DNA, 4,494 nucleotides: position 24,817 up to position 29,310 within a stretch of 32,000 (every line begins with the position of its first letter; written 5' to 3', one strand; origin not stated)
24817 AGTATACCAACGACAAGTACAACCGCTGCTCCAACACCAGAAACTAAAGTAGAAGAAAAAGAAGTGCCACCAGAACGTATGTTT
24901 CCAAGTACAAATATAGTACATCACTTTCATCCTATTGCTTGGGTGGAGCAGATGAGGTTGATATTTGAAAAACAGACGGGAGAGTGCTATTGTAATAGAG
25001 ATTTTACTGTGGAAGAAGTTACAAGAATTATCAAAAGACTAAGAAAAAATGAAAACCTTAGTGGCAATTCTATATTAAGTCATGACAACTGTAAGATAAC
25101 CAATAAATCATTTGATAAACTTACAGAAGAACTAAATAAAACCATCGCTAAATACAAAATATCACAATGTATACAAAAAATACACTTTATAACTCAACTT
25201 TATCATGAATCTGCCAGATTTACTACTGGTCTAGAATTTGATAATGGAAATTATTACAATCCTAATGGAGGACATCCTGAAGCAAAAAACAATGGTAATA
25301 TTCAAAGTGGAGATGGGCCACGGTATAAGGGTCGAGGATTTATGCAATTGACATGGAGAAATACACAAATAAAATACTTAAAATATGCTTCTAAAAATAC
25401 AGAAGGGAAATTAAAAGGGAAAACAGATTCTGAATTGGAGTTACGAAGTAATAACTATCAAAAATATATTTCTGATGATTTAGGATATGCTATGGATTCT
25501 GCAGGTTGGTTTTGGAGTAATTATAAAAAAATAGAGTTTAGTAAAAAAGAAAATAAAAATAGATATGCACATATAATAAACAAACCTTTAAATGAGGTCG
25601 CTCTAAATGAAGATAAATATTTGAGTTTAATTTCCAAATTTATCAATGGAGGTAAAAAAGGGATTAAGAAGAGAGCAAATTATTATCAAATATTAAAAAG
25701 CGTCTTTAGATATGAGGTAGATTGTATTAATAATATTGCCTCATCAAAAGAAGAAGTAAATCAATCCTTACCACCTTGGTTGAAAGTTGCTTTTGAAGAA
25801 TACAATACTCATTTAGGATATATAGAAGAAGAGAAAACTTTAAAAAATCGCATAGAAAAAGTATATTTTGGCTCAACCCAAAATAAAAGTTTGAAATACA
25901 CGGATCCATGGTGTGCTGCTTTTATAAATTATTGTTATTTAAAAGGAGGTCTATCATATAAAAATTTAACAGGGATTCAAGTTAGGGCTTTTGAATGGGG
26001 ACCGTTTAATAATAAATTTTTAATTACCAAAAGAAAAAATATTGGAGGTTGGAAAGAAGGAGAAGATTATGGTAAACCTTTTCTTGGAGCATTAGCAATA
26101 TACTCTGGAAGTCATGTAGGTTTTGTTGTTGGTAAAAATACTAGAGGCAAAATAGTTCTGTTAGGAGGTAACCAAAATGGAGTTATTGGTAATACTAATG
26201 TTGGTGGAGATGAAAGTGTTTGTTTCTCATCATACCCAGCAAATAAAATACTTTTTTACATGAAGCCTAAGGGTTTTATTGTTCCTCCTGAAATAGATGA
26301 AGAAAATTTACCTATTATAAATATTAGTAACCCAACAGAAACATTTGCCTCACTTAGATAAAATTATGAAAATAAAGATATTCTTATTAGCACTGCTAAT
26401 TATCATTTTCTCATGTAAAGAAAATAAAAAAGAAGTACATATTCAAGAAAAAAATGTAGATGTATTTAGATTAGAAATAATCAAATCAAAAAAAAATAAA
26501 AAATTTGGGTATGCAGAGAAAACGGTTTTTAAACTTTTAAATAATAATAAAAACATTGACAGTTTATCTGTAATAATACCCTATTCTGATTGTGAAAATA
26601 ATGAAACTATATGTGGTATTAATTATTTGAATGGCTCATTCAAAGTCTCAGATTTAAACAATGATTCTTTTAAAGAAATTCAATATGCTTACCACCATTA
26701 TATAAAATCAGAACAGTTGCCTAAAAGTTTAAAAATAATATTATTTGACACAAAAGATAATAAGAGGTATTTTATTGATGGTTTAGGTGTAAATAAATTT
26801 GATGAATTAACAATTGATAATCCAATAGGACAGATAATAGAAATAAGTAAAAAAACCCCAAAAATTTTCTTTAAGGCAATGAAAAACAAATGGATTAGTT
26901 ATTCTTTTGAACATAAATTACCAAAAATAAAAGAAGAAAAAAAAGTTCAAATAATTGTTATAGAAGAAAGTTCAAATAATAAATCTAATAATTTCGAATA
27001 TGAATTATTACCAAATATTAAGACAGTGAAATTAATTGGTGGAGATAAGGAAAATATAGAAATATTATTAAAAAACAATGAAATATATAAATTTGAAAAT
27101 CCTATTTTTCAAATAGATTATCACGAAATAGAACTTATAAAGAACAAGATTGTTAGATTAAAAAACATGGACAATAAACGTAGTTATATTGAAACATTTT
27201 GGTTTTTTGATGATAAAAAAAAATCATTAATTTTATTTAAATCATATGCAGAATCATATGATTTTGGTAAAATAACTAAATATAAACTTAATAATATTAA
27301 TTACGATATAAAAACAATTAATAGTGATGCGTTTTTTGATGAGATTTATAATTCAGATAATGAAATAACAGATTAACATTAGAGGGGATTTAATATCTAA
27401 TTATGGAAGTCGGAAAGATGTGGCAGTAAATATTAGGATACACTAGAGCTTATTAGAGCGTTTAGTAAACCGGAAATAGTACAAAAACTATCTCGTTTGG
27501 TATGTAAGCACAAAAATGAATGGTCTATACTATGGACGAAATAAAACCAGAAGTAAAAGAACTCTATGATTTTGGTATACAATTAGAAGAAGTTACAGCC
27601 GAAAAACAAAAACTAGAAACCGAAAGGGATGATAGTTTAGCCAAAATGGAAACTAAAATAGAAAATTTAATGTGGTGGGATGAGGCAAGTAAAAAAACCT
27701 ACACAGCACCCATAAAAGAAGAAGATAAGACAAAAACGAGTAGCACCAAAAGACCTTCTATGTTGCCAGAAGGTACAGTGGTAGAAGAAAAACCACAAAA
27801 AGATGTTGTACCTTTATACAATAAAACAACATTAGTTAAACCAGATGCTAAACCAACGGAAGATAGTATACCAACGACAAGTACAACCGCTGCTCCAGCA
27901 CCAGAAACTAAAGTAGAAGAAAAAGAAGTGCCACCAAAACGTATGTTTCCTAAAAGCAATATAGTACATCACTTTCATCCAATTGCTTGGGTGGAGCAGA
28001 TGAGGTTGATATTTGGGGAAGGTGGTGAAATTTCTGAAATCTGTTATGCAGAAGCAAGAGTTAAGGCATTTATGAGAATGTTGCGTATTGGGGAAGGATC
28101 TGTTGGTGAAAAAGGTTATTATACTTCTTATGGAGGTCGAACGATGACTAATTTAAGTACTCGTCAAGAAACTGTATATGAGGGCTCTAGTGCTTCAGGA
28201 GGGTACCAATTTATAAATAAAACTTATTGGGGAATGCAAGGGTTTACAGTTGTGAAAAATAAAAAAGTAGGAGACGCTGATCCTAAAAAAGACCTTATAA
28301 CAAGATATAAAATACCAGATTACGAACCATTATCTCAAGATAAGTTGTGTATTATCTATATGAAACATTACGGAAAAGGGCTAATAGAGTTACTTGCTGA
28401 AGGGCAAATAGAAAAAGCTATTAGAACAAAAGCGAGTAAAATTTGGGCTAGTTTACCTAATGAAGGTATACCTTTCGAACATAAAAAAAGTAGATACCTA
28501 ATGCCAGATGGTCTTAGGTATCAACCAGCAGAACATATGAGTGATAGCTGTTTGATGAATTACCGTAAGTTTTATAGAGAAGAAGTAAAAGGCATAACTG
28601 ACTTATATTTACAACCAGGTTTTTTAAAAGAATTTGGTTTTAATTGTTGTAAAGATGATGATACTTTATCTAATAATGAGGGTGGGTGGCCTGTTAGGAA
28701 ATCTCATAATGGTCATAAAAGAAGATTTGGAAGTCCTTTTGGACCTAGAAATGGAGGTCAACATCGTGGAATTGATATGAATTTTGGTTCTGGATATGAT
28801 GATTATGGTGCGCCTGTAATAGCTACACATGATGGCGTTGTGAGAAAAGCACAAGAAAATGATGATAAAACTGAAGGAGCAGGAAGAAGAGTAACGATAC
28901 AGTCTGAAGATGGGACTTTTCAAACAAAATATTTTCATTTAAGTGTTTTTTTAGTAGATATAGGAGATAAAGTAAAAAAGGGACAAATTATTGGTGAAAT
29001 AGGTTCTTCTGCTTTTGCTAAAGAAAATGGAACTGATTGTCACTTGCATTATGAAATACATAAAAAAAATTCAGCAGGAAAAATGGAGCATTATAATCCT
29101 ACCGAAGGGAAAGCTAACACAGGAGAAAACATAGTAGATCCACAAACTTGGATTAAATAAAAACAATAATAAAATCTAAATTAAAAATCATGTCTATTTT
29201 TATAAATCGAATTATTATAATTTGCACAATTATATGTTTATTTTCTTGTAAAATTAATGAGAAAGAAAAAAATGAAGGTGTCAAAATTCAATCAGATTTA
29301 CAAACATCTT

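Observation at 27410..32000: Array of orphan toxin-C-terminus/immunity cassettes downstream of the full-length PG effector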

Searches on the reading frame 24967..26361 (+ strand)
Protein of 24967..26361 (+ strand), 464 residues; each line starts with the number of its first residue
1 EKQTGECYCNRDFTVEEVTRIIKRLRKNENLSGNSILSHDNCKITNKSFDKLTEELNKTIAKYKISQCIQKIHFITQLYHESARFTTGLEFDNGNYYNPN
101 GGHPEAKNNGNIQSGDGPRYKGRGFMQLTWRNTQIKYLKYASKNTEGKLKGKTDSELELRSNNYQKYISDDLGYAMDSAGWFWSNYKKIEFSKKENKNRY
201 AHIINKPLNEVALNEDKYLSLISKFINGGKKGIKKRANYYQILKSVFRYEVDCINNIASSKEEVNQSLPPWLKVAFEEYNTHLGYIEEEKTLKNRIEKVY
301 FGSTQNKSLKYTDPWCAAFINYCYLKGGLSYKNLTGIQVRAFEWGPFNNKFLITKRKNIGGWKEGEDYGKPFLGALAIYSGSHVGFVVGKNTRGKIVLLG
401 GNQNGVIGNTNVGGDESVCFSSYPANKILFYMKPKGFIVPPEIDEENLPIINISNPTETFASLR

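Call 24: search_protein_families(library=pfam, proteins=[window:24967-26361:+], max_evalue=1)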
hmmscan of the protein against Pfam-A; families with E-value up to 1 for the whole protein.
window:24967-26361:+ (464 aa): 1 family
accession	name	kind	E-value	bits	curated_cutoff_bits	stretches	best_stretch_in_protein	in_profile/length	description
PF05257.22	CHAP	-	0.00039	21.3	26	1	313-402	6-81/81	CHAP domain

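Call 25: search_solved_structures(query=window:24967-26361:+, max_evalue=0.1)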
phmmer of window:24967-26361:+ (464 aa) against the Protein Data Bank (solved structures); distinct sequences matched with E-value up to 0.1: 5.
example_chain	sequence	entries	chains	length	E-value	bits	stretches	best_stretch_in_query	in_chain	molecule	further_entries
9ms7_A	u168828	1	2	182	2e-06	30.3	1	49-209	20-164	PWe2 endolysin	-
8xcl_A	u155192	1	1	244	0.00018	23.9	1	94-188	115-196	EF-hand domain-containing protein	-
9hnv_A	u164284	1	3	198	0.018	17.3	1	107-142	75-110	N-acetylmuramoyl-L-alanine amidase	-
8p8e_AAA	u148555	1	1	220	0.069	15.3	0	102-134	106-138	Glycoside hydrolase family protein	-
9ms6_A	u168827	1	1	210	0.084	15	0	89-135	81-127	PWe1 endolysin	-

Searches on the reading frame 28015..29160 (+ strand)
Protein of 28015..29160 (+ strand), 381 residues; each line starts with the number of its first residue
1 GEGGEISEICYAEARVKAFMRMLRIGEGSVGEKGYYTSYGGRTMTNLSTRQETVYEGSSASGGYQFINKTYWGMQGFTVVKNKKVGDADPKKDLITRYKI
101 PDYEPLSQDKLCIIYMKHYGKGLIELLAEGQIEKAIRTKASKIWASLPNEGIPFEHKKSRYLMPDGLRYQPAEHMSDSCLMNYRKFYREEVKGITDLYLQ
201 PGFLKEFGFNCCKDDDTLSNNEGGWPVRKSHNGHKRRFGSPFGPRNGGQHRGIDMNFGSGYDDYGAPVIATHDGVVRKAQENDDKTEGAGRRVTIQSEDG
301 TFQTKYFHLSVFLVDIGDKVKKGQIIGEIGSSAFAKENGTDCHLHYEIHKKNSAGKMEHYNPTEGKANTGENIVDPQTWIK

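Call 24: search_protein_families(library=pfam, proteins=[window:28015-29160:+], max_evalue=1)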
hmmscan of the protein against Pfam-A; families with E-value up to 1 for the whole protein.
window:28015-29160:+ (381 aa): 2 families
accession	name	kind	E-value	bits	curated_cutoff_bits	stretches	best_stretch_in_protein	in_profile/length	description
PF01551.29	Peptidase_M23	-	1.4e-19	70.5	28.7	1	249-353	2-92/96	Peptidase family M23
PF13375.12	RnfC_N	-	0.11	13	25.6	1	313-331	45-63/101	RnfC Barrel sandwich hybrid domain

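Call 26: search_solved_structures(query=window:28015-29160:+, max_evalue=0.1)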
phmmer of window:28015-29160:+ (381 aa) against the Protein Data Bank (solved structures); distinct sequences matched with E-value up to 0.1: 35.
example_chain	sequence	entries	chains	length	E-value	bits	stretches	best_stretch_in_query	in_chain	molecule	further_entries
6smk_A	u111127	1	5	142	2.3e-10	43.5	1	237-366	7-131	Peptidase_M23 domain-containing protein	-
9gy1_A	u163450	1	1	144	2.3e-10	43.4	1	236-349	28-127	Peptidase, M23 family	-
4qp5_A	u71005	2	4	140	4.3e-10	42.6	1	232-347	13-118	Lysostaphin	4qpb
5nmy_A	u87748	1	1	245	2.6e-09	40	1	232-348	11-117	Lysostaphin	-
4lxc_A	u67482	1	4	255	2.6e-09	40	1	232-347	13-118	Lysostaphin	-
6rk4_A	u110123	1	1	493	6.3e-09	38.7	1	232-347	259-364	Lysostaphin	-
8s3m_A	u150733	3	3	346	2.1e-07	33.7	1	250-357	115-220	Lytic endopeptidase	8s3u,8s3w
9m7n_A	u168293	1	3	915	2.3e-07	33.6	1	240-348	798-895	Gp16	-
6ue4_A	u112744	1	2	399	7.5e-07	31.9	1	236-349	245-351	ShyA endopeptidase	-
6u2a_A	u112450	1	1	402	7.7e-07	31.9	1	236-349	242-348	ShyA endopeptidase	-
3uz0_B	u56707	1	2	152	1.1e-06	31.3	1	251-352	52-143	Stage II sporulation protein Q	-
3tuf_B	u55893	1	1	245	4.2e-06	29.4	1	251-353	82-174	Stage II sporulation protein Q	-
5kqb_A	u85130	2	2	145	4.4e-06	29.4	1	247-352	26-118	Peptidase M23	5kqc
6jmx_A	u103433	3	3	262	4.9e-06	29.2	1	248-347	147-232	Peptidase M23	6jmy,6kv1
6jn1_A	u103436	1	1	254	1.2e-05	27.9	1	248-333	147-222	Peptidase M23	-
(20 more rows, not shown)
